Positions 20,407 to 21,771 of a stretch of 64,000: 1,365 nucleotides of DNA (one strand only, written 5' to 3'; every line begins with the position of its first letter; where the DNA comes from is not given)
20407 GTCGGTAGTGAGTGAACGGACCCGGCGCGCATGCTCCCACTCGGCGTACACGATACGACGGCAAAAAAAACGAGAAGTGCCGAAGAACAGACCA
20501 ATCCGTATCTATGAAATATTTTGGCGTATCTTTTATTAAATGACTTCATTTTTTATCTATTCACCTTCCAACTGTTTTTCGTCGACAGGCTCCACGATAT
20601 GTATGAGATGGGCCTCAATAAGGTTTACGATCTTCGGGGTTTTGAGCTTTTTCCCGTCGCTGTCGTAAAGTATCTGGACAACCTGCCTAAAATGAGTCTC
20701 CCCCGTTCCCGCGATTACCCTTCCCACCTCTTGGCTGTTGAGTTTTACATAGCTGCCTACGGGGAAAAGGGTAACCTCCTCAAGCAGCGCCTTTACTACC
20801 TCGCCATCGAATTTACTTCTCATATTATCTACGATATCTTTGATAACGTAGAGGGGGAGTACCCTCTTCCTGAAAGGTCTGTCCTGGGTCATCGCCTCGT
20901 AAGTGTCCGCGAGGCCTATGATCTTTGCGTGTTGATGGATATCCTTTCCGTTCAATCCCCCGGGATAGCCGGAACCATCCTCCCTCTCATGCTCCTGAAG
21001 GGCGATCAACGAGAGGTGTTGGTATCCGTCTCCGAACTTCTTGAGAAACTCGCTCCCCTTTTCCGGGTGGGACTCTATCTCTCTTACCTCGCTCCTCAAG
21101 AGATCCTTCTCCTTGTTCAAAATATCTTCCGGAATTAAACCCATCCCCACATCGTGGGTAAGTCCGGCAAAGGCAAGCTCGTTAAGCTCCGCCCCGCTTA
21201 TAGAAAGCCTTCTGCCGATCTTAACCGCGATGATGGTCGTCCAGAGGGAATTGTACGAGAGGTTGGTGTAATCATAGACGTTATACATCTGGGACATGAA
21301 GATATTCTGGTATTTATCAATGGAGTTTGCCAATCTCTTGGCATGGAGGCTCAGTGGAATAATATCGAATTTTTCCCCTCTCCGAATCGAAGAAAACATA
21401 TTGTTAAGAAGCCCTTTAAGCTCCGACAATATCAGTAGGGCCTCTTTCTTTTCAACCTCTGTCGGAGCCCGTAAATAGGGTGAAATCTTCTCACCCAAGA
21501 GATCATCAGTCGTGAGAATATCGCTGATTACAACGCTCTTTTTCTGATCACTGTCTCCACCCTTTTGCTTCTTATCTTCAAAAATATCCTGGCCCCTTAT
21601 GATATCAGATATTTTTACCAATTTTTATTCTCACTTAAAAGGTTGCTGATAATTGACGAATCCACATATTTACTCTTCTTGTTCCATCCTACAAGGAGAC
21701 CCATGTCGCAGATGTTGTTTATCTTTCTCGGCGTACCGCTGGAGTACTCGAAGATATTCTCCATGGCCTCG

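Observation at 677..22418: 21-gene single-strand polysaccharide locus combining a Wzx/Wzy-independent-looking export set (Wza, Wzc-BY-kinase, Wzy-like) with an ExeA-like ATPase and an embedded HD-GYP phosphodiesterase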

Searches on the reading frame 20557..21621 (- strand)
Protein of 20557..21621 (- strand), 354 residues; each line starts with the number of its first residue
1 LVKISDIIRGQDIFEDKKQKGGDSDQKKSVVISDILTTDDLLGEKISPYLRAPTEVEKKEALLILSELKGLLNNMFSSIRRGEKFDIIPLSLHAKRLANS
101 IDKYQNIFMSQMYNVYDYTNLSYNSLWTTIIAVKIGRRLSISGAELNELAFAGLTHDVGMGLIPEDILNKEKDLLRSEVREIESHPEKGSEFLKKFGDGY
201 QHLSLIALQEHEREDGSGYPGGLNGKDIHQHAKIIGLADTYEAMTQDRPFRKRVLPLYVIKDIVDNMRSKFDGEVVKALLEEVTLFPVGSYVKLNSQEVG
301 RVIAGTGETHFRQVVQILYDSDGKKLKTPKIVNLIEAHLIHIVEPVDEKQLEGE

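Call 4: search_protein_families(library=pfam, proteins=[window:20557-21621:-])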
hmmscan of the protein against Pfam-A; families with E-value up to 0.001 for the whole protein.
window:20557-21621:- (354 aa): 2 families
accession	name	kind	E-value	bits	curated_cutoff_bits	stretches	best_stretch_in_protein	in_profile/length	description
PF13487.12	HD_5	-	1.6e-26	93.5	27.2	1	129-275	22-170/170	HD domain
PF01966.28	HD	-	1e-14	55.2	22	1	124-244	4-116/116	HD domain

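Call 6: search_protein_families(library=ncbifam, proteins=[window:20557-21621:-], max_evalue=0.00001)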
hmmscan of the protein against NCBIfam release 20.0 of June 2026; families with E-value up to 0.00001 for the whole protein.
window:20557-21621:- (354 aa): 1 family
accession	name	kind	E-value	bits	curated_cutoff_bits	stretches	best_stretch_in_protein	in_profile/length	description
NF053512.1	nitric_RR_NosR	exception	1.9e-19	70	400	1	129-284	200-355/422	response regulator c-di-GMP phosphodiesterase, NosR family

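Call 20: find_homologous_proteins(query=window:20557-21621:-, max_evalue=1e-10)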
Query window:20557-21621:- (354 aa): 1592 proteins with E <= 1e-10 among 4724 candidates; the best 120 are listed.
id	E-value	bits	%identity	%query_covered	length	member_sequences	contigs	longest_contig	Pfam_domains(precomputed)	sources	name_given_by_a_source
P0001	4.1e-227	771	99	100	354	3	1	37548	PF13487.13,PF01966.29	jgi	-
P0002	2.2e-200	683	87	100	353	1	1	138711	PF13487.13,PF01966.29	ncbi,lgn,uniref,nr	ncbi:MAG: HD domain-containing protein [Deltaproteobacteria bacterium]|uniref:HD domain-containing p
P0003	2.0e-189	647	82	100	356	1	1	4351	PF13487.13,PF01966.29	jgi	jgi:HD-GYP domain-containing protein (c-di-GMP phosphodiesterase class II)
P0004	2.1e-189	647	81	100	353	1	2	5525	PF13487.13,PF01966.29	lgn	-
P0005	2.9e-154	531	69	100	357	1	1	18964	PF13487.13,PF01966.29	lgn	-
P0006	5.8e-152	524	67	100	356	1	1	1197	PF13487.13,PF01966.29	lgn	-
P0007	5.0e-150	517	68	99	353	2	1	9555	PF13487.13,PF01966.29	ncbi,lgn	-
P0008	3.6e-115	403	53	99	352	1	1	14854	PF08668.19,PF13487.13,PF01966.29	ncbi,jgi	-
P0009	2.1e-112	394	53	99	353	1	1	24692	PF13487.13,PF01966.29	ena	-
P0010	1.2e-108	381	50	100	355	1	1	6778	PF08668.19,PF13487.13,PF01966.29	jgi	jgi:HD-GYP domain-containing protein (c-di-GMP phosphodiesterase class II)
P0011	7.7e-106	372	52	99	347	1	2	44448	PF13487.13,PF01966.29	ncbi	-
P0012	7.2e-105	369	51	99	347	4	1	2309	PF13487.13,PF01966.29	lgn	-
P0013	1.2e-104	368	51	99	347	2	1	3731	PF13487.13,PF01966.29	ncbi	-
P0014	3.2e-103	363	51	99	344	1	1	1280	PF13487.13,PF01966.29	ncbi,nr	ncbi:MAG: HD domain-containing protein [Candidatus Dadabacteria bacterium]|nr:HD domain-containing p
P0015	4.6e-103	363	51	99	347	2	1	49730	PF13487.13,PF01966.29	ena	-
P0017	3.4e-101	357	49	99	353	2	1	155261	PF13487.13,PF01966.29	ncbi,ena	-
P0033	3.1e-85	304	43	61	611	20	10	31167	PF08668.19,PF13487.13,PF01966.29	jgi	jgi:HD-GYP domain-containing protein (c-di-GMP phosphodiesterase class II)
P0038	7.5e-83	297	34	80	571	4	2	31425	PF08668.19,PF13487.13,PF01966.29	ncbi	-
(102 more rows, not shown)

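Call 21: find_encoding_contigs(protein=P0002, flank=10000, max_places=2)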
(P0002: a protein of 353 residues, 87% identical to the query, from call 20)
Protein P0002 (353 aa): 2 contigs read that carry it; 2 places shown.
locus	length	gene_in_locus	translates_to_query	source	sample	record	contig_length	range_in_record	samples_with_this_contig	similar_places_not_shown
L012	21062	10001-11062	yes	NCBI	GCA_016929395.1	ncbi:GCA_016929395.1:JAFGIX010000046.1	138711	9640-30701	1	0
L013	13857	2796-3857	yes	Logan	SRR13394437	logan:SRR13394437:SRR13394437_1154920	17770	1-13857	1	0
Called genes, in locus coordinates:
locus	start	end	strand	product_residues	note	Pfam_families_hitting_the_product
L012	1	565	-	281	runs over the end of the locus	PF01790:LGT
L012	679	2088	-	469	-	PF02629:CoA_binding, PF13380:CoA_binding_2, PF13607:Succ_CoA_lig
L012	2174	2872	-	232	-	PF06347:SH3_4 (faint), PF08239:SH3_3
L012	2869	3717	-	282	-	PF07264:EI24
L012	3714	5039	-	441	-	PF13660:DUF4147, PF05161:MOFRL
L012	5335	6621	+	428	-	PF13717:Zn_ribbon_4, PF13719:Zn_ribbon_5 (weak)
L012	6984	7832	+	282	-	PF03781:FGE-sulfatase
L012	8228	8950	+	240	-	PF01048:PNP_UDP_1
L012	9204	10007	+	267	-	PF00437:T2SSE (weak), PF02367:TsaE (faint), PF13191:AAA_16 (weak), PF24883:NPHP3_N (faint), PF20720:nSTAND3 (weak), PF13401:AAA_22, PF07728:AAA_5 (weak), PF09848:SLFN-g3_helicase (weak), +2 more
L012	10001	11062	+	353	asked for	PF13487:HD_5, PF01966:HD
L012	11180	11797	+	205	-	PF02563:Poly_export, PF10531:SLBB, PF22461:SLBB_2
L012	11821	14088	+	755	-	PF02706:Wzz (weak), PF01656:CbiA (faint), PF13807:GNVR, PF13614:AAA_31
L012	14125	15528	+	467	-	PF04932:Wzy_C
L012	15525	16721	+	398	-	PF13439:Glyco_transf_4 (weak), PF20706:GT4-conflict, PF00534:Glycos_transf_1, PF13692:Glyco_trans_1_4, PF13524:Glyco_trans_1_2 (faint)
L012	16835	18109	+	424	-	PF13579:Glyco_trans_4_4, PF13439:Glyco_transf_4, PF00534:Glycos_transf_1, PF13692:Glyco_trans_1_4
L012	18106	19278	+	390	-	PF13439:Glyco_transf_4, PF13579:Glyco_trans_4_4 (weak), PF00534:Glycos_transf_1, PF13692:Glyco_trans_1_4, PF13524:Glyco_trans_1_2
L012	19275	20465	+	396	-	PF13579:Glyco_trans_4_4, PF13439:Glyco_transf_4, PF00534:Glycos_transf_1, PF13692:Glyco_trans_1_4, PF13524:Glyco_trans_1_2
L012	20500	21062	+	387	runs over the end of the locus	PF13439:Glyco_transf_4, PF13579:Glyco_trans_4_4, PF00534:Glycos_transf_1, PF13692:Glyco_trans_1_4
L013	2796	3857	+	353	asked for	PF13487:HD_5, PF01966:HD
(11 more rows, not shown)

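Call 22: find_encoding_contigs(protein=P0017, flank=10000, max_places=2)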
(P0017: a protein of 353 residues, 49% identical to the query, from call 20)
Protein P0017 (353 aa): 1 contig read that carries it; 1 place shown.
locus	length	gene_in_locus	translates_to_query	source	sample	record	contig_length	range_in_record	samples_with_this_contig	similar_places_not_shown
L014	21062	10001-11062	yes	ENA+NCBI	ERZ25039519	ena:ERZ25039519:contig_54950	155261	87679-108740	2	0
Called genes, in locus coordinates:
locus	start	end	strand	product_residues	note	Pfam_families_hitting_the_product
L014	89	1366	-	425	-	-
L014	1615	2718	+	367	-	PF13480:Acetyltransf_6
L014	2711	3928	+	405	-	-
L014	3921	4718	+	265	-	PF13489:Methyltransf_23, PF13847:Methyltransf_31, PF08241:Methyltransf_11, PF08242:Methyltransf_12, PF13649:Methyltransf_25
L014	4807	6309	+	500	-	PF01943:Polysacc_synt, PF13440:Polysacc_synt_3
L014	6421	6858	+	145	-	PF00072:Response_reg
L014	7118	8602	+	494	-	PF00989:PAS, PF08448:PAS_4, PF13426:PAS_9, PF00158:Sigma54_activat, PF14532:Sigma54_activ_2, PF07728:AAA_5, PF25601:AAA_lid_14, PF02954:HTH_8, +1 more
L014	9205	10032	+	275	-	PF00437:T2SSE (weak), PF02367:TsaE (weak), PF05621:TniB, PF13191:AAA_16 (weak), PF24883:NPHP3_N (weak), PF01637:ATPase_2 (weak), PF12775:AAA_7 (weak), PF13401:AAA_22, +4 more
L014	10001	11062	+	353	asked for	PF13487:HD_5, PF01966:HD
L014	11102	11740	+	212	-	PF02563:Poly_export, PF22461:SLBB_2, PF10531:SLBB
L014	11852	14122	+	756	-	PF13807:GNVR, PF01656:CbiA (weak), PF13614:AAA_31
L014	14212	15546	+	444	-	PF04932:Wzy_C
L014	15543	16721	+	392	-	PF13439:Glyco_transf_4, PF13579:Glyco_trans_4_4 (weak), PF20706:GT4-conflict, PF00534:Glycos_transf_1, PF13692:Glyco_trans_1_4, PF13524:Glyco_trans_1_2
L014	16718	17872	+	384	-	PF14907:NTP_transf_5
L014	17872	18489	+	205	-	PF05402:PqqD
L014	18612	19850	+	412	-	PF04055:Radical_SAM, PF13186:SPASM (weak)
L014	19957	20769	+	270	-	PF04055:Radical_SAM, PF13186:SPASM (weak)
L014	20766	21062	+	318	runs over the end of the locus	PF27840:ScmC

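Call 23: find_encoding_contigs(protein=P0015, flank=10000, max_places=2)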
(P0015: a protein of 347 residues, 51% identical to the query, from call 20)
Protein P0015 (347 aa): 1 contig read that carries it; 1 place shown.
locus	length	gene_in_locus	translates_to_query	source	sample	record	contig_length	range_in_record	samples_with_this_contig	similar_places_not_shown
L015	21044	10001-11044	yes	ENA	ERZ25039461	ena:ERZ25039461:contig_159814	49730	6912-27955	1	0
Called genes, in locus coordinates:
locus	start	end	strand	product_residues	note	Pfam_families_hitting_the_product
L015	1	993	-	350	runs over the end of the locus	PF08241:Methyltransf_11, PF13649:Methyltransf_25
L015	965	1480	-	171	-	PF13641:Glyco_tranf_2_3, PF00535:Glycos_transf_2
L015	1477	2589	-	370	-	PF01075:Glyco_transf_9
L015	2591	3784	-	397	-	PF13439:Glyco_transf_4, PF13579:Glyco_trans_4_4, PF00534:Glycos_transf_1, PF13692:Glyco_trans_1_4, PF13524:Glyco_trans_1_2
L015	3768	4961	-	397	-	PF13579:Glyco_trans_4_4, PF13439:Glyco_transf_4, PF20706:GT4-conflict (weak), PF00534:Glycos_transf_1, PF13692:Glyco_trans_1_4, PF13524:Glyco_trans_1_2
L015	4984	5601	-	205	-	PF13692:Glyco_trans_1_4 (weak)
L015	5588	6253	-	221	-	-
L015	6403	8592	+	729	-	PF00072:Response_reg, PF00989:PAS, PF13426:PAS_9, PF00989:PAS, PF08448:PAS_4, PF13426:PAS_9, PF00158:Sigma54_activat, PF14532:Sigma54_activ_2, +6 more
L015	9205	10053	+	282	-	PF00437:T2SSE (weak), PF02367:TsaE (weak), PF05621:TniB (faint), PF13191:AAA_16, PF20720:nSTAND3 (weak), PF09848:SLFN-g3_helicase (weak), PF13401:AAA_22, PF00004:AAA (weak)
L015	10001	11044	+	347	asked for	PF13487:HD_5, PF01966:HD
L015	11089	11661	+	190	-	-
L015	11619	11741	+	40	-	-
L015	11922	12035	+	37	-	-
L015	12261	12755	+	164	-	-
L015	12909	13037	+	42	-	-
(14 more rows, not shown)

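Call 43: search_solved_structures(query=window:20557-21618:-, max_evalue=0.00001, show_alignments=3)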
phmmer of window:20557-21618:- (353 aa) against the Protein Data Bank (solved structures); distinct sequences matched with E-value up to 0.00001: 5.
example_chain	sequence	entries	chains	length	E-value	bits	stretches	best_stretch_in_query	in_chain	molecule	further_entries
5z7c_A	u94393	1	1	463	2.7e-17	66.1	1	131-286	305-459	3'3'-cGAMP-specific phosphodiesterase 3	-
4mcw_A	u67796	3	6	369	1.4e-13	54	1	132-252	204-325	Metal dependent phosphohydrolase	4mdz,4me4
4r8z_A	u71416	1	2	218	3.2e-10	42.9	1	146-280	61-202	Cyclic di-GMP phosphodiesterase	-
9rbz_A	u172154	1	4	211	2.9e-08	36.5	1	128-288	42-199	HD domain/sensory box protein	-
9rc0_A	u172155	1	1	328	9.2e-08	34.8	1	128-288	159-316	HD domain/sensory box protein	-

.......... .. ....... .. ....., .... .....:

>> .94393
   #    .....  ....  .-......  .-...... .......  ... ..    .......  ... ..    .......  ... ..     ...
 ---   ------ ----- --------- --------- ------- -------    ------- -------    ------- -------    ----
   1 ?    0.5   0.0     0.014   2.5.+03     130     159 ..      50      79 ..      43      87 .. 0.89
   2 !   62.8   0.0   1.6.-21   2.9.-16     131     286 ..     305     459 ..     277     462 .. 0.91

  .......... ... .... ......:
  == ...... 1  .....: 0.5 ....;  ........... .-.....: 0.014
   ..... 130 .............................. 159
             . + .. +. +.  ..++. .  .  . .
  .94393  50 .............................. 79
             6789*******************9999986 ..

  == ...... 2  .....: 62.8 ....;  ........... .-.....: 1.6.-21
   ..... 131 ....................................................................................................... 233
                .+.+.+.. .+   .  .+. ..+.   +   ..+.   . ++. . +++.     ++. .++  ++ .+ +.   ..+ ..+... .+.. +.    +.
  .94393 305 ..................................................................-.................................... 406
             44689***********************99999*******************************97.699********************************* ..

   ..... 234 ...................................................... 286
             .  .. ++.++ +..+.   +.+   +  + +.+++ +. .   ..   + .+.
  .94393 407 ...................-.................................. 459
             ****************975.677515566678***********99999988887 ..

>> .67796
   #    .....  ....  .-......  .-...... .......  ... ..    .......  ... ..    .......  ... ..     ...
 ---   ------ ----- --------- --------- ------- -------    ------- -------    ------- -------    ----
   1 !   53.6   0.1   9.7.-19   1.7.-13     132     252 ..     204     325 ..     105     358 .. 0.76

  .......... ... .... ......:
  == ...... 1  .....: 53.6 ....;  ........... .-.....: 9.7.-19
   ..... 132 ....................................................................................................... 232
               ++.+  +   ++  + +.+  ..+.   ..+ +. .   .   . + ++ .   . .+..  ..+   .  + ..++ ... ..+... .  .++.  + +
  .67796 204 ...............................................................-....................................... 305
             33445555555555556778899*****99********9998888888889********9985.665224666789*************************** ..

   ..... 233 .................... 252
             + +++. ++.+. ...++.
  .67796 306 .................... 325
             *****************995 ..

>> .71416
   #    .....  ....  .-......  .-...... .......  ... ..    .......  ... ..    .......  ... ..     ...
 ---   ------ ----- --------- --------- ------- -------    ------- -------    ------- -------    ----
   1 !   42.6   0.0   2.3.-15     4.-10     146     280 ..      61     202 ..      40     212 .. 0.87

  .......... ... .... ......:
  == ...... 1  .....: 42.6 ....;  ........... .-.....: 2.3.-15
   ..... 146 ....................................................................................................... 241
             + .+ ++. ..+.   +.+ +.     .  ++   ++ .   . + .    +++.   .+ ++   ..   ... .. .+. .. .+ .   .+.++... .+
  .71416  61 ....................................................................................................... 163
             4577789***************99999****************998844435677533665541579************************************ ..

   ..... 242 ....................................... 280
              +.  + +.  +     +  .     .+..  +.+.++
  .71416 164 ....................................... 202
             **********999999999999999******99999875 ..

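Call 57: find_encoding_contigs(protein=P0033, flank=8000, max_places=1)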
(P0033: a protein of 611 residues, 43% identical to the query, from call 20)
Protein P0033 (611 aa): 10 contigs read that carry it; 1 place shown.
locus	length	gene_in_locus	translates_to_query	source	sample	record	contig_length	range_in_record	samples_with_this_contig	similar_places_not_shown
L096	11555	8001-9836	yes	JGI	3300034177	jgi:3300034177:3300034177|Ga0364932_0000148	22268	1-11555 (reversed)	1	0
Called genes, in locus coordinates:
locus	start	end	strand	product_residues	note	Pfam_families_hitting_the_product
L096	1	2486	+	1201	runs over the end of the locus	PF13360:PQQ_2 (faint), PF13570:Beta-prop_ACSF4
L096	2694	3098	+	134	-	-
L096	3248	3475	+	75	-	-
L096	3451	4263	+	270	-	-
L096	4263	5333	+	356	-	PF04055:Radical_SAM, PF13186:SPASM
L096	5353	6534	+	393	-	PF14907:NTP_transf_5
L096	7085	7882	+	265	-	PF04851:ResIII (faint), PF13191:AAA_16 (faint), PF13401:AAA_22, PF03205:MobB (faint)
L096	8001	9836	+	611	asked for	PF08668:HDOD (faint), PF13487:HD_5, PF01966:HD, PF13487:HD_5, PF01966:HD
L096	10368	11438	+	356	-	PF02563:Poly_export, PF22461:SLBB_2, PF10531:SLBB, PF22461:SLBB_2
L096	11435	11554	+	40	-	?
